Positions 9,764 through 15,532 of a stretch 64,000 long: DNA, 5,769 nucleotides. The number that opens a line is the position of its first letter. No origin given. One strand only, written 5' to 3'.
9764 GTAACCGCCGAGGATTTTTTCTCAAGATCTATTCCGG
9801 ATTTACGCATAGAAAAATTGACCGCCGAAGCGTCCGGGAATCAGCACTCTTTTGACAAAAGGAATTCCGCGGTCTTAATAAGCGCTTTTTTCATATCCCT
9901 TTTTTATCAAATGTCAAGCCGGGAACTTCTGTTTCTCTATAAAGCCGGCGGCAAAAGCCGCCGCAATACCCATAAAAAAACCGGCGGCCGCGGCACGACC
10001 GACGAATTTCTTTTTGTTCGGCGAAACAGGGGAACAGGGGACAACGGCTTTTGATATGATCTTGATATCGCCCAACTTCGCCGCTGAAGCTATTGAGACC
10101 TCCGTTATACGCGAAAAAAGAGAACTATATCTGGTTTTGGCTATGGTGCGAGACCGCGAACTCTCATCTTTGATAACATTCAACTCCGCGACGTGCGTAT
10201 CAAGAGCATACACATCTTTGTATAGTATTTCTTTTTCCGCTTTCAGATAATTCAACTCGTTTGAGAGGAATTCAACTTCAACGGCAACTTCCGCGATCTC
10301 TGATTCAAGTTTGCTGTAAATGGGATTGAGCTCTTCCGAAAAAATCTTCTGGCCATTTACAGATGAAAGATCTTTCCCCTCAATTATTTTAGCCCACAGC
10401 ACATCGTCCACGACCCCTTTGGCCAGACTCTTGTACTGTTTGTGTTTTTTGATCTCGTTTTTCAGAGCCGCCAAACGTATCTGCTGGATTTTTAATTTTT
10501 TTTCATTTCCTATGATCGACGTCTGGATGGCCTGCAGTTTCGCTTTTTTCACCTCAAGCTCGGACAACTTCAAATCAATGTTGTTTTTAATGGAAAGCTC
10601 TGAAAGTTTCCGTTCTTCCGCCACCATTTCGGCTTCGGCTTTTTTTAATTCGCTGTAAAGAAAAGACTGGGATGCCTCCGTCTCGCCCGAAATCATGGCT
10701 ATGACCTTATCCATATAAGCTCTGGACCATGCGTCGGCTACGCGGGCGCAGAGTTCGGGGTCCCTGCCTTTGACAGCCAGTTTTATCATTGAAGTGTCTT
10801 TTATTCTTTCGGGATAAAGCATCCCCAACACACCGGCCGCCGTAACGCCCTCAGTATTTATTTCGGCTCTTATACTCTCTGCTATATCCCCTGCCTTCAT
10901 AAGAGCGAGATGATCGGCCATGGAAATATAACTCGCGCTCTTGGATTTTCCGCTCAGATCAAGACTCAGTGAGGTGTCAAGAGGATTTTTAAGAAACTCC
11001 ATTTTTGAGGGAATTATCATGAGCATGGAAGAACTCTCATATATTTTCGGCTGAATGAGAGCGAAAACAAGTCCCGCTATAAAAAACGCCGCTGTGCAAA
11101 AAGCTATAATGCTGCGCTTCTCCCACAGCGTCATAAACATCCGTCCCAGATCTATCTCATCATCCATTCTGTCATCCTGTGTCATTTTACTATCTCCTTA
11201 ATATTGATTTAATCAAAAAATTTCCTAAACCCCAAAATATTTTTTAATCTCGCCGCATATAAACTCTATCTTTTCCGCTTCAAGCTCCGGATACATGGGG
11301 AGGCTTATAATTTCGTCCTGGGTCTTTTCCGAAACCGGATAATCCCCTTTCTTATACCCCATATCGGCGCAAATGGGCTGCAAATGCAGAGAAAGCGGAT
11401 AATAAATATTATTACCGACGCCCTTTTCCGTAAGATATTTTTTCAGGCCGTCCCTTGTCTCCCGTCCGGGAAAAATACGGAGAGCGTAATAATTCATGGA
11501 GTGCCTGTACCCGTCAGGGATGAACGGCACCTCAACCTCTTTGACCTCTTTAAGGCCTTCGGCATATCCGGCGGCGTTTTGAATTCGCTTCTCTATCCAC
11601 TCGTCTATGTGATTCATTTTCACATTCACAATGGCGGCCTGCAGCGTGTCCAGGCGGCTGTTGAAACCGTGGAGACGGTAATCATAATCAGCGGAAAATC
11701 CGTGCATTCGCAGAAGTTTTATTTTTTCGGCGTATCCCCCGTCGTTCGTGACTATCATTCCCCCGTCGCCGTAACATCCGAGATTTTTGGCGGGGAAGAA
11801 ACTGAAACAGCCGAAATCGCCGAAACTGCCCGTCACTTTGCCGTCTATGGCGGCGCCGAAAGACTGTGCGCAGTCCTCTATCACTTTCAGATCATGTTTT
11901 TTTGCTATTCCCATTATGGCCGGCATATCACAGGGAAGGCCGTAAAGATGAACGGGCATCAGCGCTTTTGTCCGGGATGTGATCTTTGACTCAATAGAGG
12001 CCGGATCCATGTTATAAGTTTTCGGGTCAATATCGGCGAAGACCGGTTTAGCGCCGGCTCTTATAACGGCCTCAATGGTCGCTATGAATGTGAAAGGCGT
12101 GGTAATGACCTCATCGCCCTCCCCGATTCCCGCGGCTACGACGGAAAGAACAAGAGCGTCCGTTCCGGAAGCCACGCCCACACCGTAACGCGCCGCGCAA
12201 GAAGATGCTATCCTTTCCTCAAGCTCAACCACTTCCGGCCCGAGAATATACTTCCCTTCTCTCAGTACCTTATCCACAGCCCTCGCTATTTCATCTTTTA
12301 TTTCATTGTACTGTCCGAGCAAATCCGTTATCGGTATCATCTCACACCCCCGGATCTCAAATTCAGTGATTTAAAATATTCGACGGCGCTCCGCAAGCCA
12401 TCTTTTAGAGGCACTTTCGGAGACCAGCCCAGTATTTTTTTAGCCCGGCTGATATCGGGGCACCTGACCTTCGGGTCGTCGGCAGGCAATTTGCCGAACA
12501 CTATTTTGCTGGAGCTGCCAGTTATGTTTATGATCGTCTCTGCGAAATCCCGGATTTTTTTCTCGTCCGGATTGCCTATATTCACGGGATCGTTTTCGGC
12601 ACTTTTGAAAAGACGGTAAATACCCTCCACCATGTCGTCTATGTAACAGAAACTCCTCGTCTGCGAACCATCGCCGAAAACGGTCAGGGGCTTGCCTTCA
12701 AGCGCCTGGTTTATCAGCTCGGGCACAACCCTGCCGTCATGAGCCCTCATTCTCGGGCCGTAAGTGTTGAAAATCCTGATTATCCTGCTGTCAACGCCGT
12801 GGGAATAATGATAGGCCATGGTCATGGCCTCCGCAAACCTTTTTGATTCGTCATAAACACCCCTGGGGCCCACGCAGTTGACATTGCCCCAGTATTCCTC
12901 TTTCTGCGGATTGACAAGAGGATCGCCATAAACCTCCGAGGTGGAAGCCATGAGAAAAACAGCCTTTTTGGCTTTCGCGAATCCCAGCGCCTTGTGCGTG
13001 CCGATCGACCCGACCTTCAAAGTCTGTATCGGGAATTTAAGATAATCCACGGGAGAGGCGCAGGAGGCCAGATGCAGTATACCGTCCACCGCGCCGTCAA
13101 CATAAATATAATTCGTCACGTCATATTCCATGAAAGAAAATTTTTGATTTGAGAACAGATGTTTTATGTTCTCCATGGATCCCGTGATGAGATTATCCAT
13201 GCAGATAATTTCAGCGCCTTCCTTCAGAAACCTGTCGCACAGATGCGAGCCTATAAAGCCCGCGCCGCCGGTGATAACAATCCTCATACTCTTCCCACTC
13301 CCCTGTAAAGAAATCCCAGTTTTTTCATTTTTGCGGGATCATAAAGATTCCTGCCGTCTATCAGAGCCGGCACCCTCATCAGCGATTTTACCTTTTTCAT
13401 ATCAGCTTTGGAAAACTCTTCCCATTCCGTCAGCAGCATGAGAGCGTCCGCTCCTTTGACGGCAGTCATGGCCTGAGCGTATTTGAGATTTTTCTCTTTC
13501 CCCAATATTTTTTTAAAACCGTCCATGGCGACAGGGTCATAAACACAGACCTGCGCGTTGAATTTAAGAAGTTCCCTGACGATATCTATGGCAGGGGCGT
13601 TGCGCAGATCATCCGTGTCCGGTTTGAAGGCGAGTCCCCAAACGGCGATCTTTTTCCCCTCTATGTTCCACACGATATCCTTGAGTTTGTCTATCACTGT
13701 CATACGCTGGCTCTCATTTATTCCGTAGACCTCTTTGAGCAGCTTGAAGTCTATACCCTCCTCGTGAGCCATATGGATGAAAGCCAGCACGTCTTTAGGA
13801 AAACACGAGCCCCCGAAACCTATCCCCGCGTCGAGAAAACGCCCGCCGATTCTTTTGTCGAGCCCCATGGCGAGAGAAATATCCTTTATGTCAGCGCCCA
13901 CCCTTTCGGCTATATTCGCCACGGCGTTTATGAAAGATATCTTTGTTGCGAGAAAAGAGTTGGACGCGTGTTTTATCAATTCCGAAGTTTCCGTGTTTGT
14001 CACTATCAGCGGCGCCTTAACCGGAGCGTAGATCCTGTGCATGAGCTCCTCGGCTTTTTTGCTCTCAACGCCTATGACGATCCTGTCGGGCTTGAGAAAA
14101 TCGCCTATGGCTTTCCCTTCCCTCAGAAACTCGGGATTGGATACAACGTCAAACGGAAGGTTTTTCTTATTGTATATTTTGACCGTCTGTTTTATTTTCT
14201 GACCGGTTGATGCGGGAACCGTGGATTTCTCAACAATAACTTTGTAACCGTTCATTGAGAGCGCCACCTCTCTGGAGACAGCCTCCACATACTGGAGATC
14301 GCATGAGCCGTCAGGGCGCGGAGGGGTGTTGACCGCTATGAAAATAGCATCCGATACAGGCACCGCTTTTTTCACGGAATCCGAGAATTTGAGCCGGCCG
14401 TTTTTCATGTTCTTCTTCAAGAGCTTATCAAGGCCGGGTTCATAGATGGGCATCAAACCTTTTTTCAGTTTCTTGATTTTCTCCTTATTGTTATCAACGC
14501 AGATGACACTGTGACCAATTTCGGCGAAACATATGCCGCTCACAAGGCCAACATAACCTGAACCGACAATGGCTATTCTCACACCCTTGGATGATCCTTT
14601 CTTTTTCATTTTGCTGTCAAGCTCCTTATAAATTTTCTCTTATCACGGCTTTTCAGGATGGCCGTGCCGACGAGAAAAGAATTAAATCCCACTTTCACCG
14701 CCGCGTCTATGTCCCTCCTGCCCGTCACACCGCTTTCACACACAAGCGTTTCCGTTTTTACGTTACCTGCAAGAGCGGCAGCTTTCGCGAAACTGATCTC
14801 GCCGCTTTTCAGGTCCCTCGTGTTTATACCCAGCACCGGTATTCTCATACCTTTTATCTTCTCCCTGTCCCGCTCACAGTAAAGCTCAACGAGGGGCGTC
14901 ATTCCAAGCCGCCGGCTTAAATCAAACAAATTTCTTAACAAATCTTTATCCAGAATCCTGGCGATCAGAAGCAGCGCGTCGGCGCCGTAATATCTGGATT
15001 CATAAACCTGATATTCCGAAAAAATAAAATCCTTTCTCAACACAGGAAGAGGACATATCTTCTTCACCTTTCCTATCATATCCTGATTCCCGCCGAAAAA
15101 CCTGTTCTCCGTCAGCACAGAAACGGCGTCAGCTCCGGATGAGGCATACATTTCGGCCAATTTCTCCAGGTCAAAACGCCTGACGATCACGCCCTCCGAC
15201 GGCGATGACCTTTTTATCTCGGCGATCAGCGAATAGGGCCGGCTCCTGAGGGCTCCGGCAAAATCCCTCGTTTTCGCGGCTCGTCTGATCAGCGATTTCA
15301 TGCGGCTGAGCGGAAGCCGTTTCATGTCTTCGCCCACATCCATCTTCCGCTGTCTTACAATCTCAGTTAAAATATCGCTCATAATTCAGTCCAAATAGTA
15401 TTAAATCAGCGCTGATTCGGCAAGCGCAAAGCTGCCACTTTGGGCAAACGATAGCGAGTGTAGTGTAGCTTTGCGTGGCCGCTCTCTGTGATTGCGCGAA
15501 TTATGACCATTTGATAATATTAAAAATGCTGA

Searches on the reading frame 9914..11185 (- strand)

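Call 69: search_protein_families(library=pfam, proteins=[window:9914-11185:-], max_evalue=0.000001)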
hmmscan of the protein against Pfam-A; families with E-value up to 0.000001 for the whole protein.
window:9914-11185:- (423 aa): 2 families
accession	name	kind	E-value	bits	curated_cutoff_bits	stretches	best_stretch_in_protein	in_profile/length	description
PF02706.20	Wzz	-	1.2e-10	42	25.5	1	9-63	1-55/91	Chain length determinant protein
PF13807.11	GNVR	-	4.6e-08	33.3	27.7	1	352-412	19-79/82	G-rich domain on putative tyrosine kinase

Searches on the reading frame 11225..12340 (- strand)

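Call 69: search_protein_families(library=pfam, proteins=[window:11225-12340:-], max_evalue=0.000001)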
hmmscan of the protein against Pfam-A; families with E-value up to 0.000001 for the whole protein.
window:11225-12340:- (371 aa): 1 family
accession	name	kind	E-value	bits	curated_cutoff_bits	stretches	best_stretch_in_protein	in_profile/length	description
PF01041.23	DegT_DnrJ_EryC1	-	8.6e-120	400.7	19.8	1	13-365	2-359/360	DegT/DnrJ/EryC1/StrS aminotransferase family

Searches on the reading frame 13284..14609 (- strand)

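Call 69: search_protein_families(library=pfam, proteins=[window:13284-14609:-], max_evalue=0.000001)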
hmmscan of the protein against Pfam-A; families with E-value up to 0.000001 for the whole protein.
window:13284-14609:- (441 aa): 3 families
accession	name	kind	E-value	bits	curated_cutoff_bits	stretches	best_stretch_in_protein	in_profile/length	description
PF03721.20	UDPG_MGDP_dh_N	-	7.6e-67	225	27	1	11-193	2-187/187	UDP-glucose/GDP-mannose dehydrogenase family, NAD binding domain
PF00984.24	UDPG_MGDP_dh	-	1.5e-33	115.2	25.4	1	207-299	1-93/94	UDP-glucose/GDP-mannose dehydrogenase family, central domain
PF03720.21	UDPG_MGDP_dh_C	-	2.2e-33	115.1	30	1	322-425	1-103/103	UDP-glucose/GDP-mannose dehydrogenase family, UDP binding domain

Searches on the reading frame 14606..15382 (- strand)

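Call 69: search_protein_families(library=pfam, proteins=[window:14606-15382:-], max_evalue=0.000001)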
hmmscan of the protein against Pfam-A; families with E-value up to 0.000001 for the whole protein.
window:14606-15382:- (258 aa): 1 family
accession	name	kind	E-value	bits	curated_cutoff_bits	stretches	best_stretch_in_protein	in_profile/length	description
PF00218.27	IGPS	-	6e-71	239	27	1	5-255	1-254/254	Indole-3-glycerol phosphate synthase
